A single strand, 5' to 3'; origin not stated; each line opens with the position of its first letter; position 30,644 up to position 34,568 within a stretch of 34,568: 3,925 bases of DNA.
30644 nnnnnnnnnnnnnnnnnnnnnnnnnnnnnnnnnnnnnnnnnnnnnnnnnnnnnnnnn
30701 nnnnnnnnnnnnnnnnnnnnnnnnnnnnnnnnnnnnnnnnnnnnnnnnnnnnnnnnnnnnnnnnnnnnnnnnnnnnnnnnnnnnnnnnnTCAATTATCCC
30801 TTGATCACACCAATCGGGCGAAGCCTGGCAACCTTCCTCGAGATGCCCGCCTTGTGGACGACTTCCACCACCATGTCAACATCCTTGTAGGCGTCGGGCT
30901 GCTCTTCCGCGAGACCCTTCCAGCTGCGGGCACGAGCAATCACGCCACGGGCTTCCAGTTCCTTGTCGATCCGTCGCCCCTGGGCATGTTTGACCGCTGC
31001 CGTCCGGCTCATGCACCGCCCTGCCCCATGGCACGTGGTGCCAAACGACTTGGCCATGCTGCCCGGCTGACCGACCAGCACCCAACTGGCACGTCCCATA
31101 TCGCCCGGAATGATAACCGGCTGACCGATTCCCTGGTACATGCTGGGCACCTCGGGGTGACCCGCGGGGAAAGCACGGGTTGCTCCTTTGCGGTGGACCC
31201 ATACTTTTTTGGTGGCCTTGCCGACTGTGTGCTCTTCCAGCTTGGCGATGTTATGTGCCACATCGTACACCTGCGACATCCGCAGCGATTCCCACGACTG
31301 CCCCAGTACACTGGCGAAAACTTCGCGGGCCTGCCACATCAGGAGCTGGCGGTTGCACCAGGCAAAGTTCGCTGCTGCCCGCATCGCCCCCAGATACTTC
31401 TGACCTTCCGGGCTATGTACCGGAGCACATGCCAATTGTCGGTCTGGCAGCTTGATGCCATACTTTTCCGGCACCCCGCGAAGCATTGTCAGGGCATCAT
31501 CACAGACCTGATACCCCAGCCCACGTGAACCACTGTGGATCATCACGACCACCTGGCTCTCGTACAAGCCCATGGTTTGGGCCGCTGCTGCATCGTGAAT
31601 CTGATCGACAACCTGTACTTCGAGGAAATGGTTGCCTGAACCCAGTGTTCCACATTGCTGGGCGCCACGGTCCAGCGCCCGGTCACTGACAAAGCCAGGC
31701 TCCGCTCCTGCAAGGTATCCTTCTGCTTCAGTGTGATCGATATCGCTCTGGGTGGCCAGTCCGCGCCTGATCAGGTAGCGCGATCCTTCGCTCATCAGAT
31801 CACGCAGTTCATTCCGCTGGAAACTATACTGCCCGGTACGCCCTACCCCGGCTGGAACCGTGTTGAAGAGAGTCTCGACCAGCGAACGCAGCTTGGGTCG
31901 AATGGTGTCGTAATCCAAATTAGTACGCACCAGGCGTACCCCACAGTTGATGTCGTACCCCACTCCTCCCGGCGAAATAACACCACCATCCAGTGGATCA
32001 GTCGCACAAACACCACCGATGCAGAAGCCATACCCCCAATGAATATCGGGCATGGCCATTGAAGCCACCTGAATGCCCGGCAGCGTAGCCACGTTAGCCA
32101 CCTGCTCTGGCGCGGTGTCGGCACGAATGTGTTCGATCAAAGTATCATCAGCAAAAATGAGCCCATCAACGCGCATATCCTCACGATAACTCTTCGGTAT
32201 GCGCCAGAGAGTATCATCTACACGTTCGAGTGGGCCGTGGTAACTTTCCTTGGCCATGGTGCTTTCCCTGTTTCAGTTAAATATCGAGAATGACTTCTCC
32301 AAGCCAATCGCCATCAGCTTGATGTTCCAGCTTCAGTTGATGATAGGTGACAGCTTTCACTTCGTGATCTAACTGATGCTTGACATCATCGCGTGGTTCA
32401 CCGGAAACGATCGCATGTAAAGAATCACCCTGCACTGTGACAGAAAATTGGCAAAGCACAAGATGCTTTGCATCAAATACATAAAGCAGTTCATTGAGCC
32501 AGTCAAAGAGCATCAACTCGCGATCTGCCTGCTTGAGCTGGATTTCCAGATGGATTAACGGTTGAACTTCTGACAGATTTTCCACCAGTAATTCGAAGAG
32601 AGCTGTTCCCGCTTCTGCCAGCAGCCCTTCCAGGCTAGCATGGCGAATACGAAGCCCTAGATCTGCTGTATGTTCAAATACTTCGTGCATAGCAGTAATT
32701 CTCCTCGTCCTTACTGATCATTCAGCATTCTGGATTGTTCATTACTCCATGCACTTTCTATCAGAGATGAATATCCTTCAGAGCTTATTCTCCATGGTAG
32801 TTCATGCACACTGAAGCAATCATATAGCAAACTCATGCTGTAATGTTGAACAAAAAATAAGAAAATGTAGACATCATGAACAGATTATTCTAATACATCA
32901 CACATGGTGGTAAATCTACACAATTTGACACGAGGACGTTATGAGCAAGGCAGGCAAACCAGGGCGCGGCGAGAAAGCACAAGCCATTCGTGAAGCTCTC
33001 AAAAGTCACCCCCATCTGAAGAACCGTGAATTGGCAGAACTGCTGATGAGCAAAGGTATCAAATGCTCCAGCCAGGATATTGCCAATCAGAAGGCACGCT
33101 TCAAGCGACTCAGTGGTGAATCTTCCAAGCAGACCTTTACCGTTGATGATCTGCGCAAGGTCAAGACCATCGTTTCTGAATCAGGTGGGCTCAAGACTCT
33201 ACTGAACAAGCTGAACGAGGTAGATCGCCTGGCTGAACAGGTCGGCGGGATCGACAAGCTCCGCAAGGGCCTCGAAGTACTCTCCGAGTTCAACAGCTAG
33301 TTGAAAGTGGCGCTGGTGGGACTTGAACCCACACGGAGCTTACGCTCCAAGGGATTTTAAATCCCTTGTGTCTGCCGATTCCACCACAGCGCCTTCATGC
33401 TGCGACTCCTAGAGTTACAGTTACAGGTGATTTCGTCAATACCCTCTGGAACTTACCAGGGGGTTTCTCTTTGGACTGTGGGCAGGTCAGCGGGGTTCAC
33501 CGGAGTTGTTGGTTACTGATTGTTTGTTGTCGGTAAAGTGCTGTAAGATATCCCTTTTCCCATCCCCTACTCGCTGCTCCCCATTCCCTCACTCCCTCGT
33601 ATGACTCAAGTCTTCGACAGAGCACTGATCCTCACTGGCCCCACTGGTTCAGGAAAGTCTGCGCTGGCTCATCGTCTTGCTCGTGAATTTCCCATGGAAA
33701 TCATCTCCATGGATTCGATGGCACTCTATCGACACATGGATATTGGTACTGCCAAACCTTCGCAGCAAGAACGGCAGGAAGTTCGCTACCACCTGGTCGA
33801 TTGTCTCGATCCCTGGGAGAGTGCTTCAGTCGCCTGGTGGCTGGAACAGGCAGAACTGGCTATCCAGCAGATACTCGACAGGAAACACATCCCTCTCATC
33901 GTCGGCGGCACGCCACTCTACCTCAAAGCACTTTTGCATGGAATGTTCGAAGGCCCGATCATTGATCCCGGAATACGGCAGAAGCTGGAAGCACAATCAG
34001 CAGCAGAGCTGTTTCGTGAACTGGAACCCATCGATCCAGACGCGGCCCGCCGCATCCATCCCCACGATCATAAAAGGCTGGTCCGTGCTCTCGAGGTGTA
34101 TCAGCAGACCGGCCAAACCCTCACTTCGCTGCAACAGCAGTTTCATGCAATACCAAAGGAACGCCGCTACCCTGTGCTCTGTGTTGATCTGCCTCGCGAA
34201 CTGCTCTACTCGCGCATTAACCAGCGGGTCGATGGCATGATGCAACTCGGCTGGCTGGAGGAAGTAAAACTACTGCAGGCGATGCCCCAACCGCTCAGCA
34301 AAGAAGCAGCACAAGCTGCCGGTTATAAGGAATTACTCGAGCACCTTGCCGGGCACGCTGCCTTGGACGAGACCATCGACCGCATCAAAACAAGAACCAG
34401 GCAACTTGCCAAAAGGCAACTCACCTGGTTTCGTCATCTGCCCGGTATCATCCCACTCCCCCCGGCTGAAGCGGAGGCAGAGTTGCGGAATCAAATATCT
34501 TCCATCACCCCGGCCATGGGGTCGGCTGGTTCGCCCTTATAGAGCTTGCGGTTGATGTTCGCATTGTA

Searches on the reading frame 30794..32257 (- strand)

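Call 51: search_protein_families(library=pfam, proteins=[window:30794-32257:-], max_evalue=0.001)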
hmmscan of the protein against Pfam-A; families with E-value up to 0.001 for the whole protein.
window:30794-32257:- (487 aa): 1 family
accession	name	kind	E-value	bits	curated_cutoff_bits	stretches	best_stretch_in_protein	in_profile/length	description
PF01139.22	RtcB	-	2.8e-173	577.5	27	1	52-487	1-426/426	tRNA-splicing ligase RtcB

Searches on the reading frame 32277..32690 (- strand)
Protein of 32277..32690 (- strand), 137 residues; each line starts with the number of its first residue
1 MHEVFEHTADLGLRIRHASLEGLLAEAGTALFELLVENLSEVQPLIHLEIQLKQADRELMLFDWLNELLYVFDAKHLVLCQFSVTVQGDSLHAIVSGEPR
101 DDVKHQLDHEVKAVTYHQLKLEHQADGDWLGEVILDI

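Call 51: search_protein_families(library=pfam, proteins=[window:32277-32690:-], max_evalue=0.001)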
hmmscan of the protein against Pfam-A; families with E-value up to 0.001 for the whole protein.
window:32277-32690:- (137 aa): 1 family
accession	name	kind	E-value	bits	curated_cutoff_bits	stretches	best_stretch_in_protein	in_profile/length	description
PF01951.21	Archease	-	3e-36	125.2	25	1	3-137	2-136/136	Archease protein family (MTH1598/TM1083)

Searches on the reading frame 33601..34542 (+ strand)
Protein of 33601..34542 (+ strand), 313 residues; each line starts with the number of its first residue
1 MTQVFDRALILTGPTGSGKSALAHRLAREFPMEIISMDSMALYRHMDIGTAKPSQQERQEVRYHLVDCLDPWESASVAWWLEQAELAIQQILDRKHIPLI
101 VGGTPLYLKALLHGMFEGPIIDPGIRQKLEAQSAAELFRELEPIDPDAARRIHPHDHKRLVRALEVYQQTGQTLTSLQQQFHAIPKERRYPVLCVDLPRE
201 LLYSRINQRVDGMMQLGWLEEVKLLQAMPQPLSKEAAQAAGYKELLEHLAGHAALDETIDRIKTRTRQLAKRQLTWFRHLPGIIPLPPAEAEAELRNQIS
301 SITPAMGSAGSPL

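Call 51: search_protein_families(library=pfam, proteins=[window:33601-34542:+], max_evalue=0.001)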
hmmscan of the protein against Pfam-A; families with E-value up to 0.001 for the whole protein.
window:33601-34542:+ (313 aa): 8 families
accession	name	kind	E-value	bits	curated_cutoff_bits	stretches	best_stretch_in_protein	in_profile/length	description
PF01715.23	IPPT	-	8.3e-81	271.7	23.6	1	42-279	2-242/243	IPP transferase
PF13238.12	AAA_18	-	4.4e-08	34.1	29.4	1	10-90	2-79/128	AAA domain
PF13671.12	AAA_33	-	2.5e-07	31.5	27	1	10-60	3-50/143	AAA domain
PF01745.22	IPT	-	7.3e-06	26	20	1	10-62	5-57/233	Isopentenyl transferase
PF13521.12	AAA_28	-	9.1e-05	23.2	27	0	10-32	3-25/164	AAA domain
PF13401.12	AAA_22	-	0.0001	23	27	0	7-73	6-46/130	AAA domain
PF00004.35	AAA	-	0.00033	21.6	21.2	1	9-45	1-37/131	ATPase family associated with various cellular activities (AAA)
PF02224.24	Cytidylate_kin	-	0.00051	20.3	26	1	12-48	4-38/211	Cytidylate kinase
